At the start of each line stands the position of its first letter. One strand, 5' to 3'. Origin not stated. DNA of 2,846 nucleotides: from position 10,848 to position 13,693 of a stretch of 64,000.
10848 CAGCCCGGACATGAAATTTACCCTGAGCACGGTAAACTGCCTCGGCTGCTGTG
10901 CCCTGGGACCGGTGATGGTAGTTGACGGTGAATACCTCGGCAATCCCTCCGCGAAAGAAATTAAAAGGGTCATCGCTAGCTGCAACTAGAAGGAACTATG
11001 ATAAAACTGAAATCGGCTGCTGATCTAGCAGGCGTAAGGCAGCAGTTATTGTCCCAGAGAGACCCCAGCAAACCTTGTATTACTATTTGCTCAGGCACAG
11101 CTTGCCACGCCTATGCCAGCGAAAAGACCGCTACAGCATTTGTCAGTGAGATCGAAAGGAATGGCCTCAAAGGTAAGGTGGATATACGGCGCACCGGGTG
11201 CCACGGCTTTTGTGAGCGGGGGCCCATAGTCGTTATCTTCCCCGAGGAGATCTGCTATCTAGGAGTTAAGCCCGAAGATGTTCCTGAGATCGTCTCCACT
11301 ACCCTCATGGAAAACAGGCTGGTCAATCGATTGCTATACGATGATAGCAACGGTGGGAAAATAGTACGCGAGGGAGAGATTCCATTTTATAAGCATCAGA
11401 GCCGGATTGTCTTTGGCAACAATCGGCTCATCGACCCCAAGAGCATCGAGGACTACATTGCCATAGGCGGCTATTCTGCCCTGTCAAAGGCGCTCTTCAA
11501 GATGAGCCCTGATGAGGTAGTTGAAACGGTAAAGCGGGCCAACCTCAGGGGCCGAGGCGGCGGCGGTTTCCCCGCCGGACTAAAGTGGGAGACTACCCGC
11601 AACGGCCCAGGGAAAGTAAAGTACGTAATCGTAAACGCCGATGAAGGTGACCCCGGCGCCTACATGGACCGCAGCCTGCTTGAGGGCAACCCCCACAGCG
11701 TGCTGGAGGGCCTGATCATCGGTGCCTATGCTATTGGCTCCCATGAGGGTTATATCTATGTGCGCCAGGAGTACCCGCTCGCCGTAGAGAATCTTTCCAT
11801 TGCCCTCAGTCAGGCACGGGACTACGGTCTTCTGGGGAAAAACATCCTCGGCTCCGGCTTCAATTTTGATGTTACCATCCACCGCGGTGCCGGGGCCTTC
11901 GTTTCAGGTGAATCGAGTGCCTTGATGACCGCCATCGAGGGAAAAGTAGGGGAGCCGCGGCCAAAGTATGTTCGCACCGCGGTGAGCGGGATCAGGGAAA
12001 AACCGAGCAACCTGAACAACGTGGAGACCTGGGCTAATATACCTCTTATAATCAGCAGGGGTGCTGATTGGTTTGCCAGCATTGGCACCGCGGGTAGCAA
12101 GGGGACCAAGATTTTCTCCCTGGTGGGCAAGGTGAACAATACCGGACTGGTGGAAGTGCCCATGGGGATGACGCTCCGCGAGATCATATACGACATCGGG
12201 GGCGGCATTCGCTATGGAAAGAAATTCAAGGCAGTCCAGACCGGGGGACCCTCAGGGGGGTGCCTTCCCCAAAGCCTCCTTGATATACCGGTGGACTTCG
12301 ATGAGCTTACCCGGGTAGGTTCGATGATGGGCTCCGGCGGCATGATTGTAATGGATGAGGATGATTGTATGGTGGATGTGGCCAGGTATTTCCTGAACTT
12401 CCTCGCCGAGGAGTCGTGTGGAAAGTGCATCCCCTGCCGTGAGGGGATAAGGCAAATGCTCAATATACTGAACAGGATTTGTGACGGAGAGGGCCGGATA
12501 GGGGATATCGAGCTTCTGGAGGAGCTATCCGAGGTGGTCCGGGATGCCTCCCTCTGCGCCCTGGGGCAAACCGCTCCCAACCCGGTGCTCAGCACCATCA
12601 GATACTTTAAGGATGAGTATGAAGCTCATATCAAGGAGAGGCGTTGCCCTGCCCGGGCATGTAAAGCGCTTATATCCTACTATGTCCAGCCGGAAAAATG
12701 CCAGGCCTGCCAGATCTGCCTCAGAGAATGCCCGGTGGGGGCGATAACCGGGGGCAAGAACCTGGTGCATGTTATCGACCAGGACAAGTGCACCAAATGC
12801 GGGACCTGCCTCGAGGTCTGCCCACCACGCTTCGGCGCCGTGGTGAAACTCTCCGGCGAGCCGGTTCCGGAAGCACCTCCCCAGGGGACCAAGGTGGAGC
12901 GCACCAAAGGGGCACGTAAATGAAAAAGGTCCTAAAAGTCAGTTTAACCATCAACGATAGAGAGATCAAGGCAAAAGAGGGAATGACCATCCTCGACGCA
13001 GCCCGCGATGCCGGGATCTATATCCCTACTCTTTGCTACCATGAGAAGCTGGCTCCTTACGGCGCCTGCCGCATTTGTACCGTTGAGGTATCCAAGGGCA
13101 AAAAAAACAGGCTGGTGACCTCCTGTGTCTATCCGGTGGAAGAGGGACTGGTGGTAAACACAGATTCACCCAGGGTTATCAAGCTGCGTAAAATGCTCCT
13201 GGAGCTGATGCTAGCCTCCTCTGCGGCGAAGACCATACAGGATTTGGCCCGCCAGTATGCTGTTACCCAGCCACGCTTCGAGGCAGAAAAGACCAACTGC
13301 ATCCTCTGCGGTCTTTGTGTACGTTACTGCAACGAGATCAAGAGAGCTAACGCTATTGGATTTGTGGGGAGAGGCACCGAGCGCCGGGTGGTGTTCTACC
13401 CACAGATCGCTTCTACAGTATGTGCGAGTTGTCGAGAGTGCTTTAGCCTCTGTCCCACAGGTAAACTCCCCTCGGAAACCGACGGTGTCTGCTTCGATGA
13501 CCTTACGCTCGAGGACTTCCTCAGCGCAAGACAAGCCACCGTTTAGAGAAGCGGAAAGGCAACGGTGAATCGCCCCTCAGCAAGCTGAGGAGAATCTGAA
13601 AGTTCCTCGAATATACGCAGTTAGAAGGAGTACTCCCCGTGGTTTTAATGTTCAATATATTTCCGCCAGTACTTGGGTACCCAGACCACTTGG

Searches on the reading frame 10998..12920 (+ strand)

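Call 77: search_protein_families(library=pfam, proteins=[window:10998-12920:+], max_evalue=0.001)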
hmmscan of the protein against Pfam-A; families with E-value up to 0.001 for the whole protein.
window:10998-12920:+ (641 aa): 12 families
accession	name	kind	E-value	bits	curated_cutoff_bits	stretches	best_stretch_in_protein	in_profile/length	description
PF01512.22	Complex1_51K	-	6.5e-42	143.4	31.2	1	178-349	1-149/150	Nuo51 FMN-binding domain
PF10589.14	NADH_4Fe-4S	-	5.5e-35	119.5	23.5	1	460-544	1-85/85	NADH-ubiquinone oxidoreductase-F iron-sulfur binding region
PF00037.32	Fer4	-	1.2e-09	38.1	21.1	2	592-609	2-19/24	4Fe-4S binding domain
PF10531.15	SLBB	-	2.8e-07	30.7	27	1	373-421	2-53/55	SLBB domain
PF13237.11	Fer4_10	-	1.1e-06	28.9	25.5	1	562-609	3-53/53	4Fe-4S dicluster domain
PF12837.12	Fer4_6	-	1.3e-06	28.5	25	1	592-613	3-22/24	4Fe-4S binding domain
PF13187.11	Fer4_9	-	2.5e-06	27.8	27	1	567-609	1-48/52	4Fe-4S dicluster domain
PF01257.25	2Fe-2S_thioredx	-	2.7e-06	27.7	24.8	1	20-101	60-143/145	Thioredoxin-like [2Fe-2S] ferredoxin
PF14697.11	Fer4_21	-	3.5e-06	27.5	35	1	563-609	3-52/59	4Fe-4S dicluster domain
PF12838.12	Fer4_7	-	3.6e-06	27.8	27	1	567-609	1-49/52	4Fe-4S dicluster domain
PF22461.2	SLBB_2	-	1.4e-05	25.5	27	1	372-417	2-48/79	SLBB domain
PF12797.12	Fer4_2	-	1.6e-05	25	24.5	1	592-609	4-21/22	4Fe-4S binding domain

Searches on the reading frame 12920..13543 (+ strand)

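Call 77: search_protein_families(library=pfam, proteins=[window:12920-13543:+], max_evalue=0.001)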
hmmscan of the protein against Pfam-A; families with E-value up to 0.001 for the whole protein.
window:12920-13543:+ (208 aa): 7 families
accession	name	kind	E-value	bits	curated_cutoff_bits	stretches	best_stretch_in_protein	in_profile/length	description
PF13510.11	Fer2_4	-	2e-20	73.1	22.8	1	6-83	3-81/82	2Fe-2S iron-sulfur cluster binding domain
PF00111.32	Fer2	-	1.6e-10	41.2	21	1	13-62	7-52/77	2Fe-2S iron-sulfur cluster binding domain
PF12838.12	Fer4_7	-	1.1e-07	32.6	27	1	126-181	1-51/52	4Fe-4S dicluster domain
PF22117.2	Fer4_Nqo3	-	1.1e-06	29.1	27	1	119-183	3-66/67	NADH-quinone oxidoreductase subunit 3, ferredoxin-like domain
PF14697.11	Fer4_21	-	2.8e-05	24.6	35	1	124-180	5-53/59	4Fe-4S dicluster domain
PF13237.11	Fer4_10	-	0.00024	21.4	25.5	0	163-182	4-25/53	4Fe-4S dicluster domain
PF12837.12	Fer4_6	-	0.0003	21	25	0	124-138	6-20/24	4Fe-4S binding domain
